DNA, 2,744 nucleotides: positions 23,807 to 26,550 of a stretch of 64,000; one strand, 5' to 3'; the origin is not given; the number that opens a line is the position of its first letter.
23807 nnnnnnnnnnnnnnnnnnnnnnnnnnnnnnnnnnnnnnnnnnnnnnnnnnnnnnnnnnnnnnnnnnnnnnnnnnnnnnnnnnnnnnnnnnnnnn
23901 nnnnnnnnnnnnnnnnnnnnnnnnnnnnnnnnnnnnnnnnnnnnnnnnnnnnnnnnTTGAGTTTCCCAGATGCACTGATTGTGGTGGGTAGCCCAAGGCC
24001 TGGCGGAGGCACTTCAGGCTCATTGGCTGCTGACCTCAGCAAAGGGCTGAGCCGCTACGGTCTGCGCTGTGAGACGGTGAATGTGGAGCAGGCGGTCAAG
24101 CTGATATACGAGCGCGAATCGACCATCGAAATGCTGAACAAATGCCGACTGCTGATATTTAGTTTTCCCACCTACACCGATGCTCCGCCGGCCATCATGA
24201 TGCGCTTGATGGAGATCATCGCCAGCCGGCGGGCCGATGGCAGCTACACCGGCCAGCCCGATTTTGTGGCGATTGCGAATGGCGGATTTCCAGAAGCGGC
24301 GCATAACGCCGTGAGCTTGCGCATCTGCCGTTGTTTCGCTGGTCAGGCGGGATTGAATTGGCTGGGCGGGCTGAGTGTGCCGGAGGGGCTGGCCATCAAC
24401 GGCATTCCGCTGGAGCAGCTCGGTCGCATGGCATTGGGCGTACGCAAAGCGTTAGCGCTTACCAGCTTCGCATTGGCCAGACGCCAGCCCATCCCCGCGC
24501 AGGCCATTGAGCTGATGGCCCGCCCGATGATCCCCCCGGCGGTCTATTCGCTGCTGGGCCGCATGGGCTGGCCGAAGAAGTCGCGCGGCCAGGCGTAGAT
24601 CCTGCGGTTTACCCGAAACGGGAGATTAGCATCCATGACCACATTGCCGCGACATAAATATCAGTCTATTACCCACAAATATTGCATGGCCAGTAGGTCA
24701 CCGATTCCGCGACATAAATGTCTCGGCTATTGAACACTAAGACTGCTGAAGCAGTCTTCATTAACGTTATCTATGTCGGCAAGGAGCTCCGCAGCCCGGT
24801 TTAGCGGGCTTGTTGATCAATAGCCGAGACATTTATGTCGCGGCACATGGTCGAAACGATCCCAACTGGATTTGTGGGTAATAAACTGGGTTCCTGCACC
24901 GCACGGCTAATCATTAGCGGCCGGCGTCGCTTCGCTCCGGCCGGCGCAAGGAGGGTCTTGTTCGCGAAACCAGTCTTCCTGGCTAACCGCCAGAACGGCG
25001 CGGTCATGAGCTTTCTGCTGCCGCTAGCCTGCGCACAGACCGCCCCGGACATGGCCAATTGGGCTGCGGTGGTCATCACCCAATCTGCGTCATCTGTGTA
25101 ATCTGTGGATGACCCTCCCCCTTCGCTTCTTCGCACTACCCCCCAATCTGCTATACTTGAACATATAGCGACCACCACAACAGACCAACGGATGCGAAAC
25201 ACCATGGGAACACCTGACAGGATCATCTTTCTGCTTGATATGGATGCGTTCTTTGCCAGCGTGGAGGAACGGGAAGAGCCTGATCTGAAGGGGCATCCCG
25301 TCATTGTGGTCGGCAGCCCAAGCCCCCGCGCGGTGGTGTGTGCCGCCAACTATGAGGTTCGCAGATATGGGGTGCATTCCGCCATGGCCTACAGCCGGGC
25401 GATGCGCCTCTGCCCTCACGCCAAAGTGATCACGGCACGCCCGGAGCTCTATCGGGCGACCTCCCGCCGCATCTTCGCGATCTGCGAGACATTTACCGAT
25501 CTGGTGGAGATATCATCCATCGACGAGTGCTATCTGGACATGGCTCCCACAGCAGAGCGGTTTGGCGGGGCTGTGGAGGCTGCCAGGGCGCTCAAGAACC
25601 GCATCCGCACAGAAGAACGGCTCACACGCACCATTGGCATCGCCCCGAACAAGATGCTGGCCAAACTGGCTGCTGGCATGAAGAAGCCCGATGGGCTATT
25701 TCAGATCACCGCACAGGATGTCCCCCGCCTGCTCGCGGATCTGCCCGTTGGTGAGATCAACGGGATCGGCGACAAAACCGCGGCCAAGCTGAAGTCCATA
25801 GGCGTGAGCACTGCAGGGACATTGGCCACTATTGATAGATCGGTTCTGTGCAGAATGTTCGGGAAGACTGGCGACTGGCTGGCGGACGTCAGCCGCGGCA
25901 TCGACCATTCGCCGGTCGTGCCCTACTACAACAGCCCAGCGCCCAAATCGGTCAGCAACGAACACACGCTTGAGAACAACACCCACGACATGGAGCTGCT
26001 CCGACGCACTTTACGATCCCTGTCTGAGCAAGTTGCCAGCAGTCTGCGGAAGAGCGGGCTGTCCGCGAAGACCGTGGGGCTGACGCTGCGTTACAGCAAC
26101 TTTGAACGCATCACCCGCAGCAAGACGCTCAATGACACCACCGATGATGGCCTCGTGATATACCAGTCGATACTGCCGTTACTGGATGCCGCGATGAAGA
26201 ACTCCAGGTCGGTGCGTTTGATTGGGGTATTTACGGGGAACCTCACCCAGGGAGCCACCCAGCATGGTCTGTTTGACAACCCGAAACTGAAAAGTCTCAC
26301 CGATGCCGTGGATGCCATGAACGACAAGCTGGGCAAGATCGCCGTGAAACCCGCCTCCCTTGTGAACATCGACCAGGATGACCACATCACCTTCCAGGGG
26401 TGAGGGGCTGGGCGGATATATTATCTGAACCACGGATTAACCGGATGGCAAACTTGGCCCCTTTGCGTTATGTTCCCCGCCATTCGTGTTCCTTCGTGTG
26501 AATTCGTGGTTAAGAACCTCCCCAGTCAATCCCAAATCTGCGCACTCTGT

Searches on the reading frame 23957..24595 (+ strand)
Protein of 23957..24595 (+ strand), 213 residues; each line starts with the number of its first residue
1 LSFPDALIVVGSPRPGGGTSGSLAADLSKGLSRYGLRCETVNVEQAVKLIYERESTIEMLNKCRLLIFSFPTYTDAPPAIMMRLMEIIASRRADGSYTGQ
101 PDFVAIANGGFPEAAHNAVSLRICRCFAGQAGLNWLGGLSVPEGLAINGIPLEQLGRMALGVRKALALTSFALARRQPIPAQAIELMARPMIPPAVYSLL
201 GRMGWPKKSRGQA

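Call 35: search_protein_families(library=pfam, proteins=[window:23957-24595:+], max_evalue=0.001)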
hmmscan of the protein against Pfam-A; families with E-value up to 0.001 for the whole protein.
window:23957-24595:+ (213 aa): 2 families
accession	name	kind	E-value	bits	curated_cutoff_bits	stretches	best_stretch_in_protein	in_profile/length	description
PF02525.22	Flavodoxin_2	-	0.00028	21.1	27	1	7-93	4-108/198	Flavodoxin-like fold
PF03358.20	FMN_red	-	0.00088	19.3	24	0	7-109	4-116/152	NADPH-dependent FMN reductase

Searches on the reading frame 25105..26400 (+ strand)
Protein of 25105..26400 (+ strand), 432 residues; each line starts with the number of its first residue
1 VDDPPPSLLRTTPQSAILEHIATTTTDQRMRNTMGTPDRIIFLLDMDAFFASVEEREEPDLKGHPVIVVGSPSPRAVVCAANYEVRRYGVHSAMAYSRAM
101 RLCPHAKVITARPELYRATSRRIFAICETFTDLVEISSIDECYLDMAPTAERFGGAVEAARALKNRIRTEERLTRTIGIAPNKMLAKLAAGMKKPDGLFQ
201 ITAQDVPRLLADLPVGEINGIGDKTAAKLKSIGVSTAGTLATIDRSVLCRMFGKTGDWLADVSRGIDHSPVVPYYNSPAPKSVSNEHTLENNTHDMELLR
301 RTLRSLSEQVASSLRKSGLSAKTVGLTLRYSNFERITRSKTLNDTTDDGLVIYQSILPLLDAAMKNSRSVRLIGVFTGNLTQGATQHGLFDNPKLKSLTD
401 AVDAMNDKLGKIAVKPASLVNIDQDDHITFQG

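Call 35: search_protein_families(library=pfam, proteins=[window:25105-26400:+], max_evalue=0.001)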
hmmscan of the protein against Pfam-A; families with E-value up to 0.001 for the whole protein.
window:25105-26400:+ (432 aa): 5 families
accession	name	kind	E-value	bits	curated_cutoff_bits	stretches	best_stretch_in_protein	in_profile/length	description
PF00817.25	IMS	-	3.1e-47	160.6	23.2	1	44-190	1-147/148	impB/mucB/samB family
PF11799.13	IMS_C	-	1.6e-25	90.1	20.7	1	280-387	1-107/109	impB/mucB/samB family C-terminal domain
PF11798.14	IMS_HHH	-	2.3e-07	31.1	24.4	1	204-234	2-32/32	IMS family HHH motif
PF21999.2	IMS_HHH_1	-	1.5e-05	25.8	27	1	220-267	5-53/53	DNA polymerase-iota, thumb domain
PF21704.3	POLH-Rev1_HhH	-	0.00049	20.7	27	1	213-266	1-56/56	DNApol eta/Rev1, HhH motif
